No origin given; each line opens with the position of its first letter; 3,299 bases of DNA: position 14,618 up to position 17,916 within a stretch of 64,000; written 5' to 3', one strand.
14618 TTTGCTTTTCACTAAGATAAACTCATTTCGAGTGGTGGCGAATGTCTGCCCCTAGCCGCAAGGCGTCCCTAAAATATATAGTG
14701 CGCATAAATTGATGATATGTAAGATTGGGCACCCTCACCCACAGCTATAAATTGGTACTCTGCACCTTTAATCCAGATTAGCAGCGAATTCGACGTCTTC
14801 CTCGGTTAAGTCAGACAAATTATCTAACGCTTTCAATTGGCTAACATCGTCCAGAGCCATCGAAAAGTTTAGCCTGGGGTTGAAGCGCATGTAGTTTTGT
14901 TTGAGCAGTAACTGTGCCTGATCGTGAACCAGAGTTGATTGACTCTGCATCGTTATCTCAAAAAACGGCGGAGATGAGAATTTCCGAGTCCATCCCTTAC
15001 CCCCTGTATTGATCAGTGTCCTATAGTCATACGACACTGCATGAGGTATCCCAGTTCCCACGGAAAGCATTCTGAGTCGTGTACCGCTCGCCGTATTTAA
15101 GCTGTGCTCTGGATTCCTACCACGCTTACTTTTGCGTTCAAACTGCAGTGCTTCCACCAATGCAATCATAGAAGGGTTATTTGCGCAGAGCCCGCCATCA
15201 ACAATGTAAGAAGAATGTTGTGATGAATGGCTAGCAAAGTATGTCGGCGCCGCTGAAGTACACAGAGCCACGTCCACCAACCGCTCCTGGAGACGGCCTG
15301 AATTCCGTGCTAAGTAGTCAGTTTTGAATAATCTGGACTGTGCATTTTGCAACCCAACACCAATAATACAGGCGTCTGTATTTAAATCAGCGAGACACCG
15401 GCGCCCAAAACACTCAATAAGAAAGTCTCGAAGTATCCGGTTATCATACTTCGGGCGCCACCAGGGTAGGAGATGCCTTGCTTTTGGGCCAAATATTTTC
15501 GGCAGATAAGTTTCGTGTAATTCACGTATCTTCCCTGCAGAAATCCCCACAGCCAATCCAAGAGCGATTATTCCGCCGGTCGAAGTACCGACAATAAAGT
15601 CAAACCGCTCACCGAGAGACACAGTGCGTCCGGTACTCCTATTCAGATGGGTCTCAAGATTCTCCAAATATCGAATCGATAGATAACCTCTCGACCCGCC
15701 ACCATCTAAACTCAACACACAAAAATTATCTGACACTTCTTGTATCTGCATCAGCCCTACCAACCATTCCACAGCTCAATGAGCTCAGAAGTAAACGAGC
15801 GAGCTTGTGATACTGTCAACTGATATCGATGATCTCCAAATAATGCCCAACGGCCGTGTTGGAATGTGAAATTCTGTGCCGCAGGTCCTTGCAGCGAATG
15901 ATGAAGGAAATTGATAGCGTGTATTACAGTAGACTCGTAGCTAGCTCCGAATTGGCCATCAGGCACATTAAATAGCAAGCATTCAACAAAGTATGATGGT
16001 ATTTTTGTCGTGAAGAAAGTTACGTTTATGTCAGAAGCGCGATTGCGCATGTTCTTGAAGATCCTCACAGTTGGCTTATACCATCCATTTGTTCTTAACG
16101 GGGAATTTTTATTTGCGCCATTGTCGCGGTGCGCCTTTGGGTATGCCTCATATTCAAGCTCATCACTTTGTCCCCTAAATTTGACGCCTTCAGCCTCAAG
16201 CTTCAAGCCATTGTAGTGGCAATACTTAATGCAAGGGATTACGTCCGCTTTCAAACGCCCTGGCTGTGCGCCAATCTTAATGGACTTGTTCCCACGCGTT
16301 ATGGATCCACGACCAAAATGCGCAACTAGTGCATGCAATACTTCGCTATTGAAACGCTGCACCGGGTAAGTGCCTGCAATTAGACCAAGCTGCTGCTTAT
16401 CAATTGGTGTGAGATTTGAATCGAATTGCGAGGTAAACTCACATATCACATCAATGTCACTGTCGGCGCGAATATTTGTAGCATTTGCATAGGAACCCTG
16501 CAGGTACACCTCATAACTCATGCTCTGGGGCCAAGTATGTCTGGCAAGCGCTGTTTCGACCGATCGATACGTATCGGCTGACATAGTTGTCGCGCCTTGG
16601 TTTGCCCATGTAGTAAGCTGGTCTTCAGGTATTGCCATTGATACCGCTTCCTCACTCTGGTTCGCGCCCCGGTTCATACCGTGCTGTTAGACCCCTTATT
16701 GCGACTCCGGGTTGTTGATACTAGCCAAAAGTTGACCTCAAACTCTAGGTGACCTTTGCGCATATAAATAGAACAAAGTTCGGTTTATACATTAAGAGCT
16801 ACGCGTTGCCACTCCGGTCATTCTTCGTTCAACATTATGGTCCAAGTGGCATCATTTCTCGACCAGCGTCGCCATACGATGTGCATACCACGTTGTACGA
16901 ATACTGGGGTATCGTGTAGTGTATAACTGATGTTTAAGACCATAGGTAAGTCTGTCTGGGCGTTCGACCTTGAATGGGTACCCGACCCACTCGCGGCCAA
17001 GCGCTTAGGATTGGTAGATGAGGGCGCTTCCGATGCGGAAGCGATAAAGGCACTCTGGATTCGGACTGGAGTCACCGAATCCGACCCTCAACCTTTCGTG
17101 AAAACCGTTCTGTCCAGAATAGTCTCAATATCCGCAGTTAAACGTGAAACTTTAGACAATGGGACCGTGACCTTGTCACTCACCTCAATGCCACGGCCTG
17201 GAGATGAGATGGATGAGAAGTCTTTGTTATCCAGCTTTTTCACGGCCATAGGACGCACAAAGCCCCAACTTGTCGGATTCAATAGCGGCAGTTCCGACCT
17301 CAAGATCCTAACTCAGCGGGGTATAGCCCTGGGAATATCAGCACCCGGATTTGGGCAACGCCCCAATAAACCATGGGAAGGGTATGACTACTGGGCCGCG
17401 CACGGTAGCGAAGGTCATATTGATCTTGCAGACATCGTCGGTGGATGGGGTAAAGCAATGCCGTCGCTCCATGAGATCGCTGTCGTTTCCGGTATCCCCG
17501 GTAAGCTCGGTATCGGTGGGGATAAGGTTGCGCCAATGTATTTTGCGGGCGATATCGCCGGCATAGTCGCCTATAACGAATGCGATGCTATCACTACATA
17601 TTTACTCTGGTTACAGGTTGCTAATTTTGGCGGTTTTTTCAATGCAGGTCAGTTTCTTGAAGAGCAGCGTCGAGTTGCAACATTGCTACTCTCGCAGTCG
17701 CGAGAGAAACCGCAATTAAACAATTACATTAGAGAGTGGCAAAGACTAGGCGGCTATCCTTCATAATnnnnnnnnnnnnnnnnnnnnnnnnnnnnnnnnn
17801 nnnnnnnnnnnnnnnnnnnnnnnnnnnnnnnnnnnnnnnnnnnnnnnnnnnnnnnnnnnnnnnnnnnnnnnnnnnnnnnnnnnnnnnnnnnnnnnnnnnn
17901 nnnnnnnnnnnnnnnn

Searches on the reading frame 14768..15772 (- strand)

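Call 3: search_protein_families(library=pfam, proteins=[window:14768-15772:-], max_evalue=0.1)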
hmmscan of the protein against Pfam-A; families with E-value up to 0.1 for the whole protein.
window:14768-15772:- (334 aa): 1 family
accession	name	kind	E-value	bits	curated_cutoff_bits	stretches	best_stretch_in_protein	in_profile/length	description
PF01734.28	Patatin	-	1.9e-26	93.9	27.7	1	20-204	1-190/191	Patatin-like phospholipase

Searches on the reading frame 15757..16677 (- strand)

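Call 3: search_protein_families(library=pfam, proteins=[window:15757-16677:-], max_evalue=0.1)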
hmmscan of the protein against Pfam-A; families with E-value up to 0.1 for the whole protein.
window:15757-16677:- (306 aa): 2 families
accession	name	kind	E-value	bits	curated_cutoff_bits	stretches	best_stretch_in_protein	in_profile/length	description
PF18144.7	SMODS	-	0.00092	19.9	26.5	1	35-94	26-86/164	Second Messenger Oligonucleotide or Dinucleotide Synthetase domain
PF01909.29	NTP_transf_2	-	0.0028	18.4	21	1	54-85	14-44/93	Nucleotidyltransferase domain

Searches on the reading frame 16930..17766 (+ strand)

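Call 3: search_protein_families(library=pfam, proteins=[window:16930-17766:+], max_evalue=0.1)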
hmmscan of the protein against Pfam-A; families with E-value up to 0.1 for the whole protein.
window:16930-17766:+ (278 aa): 1 family
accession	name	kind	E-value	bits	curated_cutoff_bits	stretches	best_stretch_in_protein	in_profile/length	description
PF10108.15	DNA_pol_B_exo2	-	3.2e-51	174.5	24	1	55-270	2-213/213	Predicted 3'-5' exonuclease related to the exonuclease domain of PolB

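Call 4: search_protein_families(library=ncbifam, proteins=[window:16930-17766:+], max_evalue=0.1)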
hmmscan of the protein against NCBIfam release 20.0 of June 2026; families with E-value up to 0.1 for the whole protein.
window:16930-17766:+ (278 aa): 0 families

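Call 5: search_protein_families(library=padloc, proteins=[window:16930-17766:+], max_evalue=0.1)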
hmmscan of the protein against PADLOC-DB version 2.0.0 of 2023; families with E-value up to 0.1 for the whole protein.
window:16930-17766:+ (278 aa): 0 families

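Call 6: search_protein_families(library=phrogs, proteins=[window:16930-17766:+], max_evalue=0.1)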
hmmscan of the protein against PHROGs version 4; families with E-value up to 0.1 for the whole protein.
window:16930-17766:+ (278 aa): 1 family
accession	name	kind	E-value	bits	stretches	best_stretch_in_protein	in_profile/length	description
phrog_25228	-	DNA, RNA and nucleotide metabolism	0.0028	17.8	1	95-223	93-219/326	3'-5' exonuclease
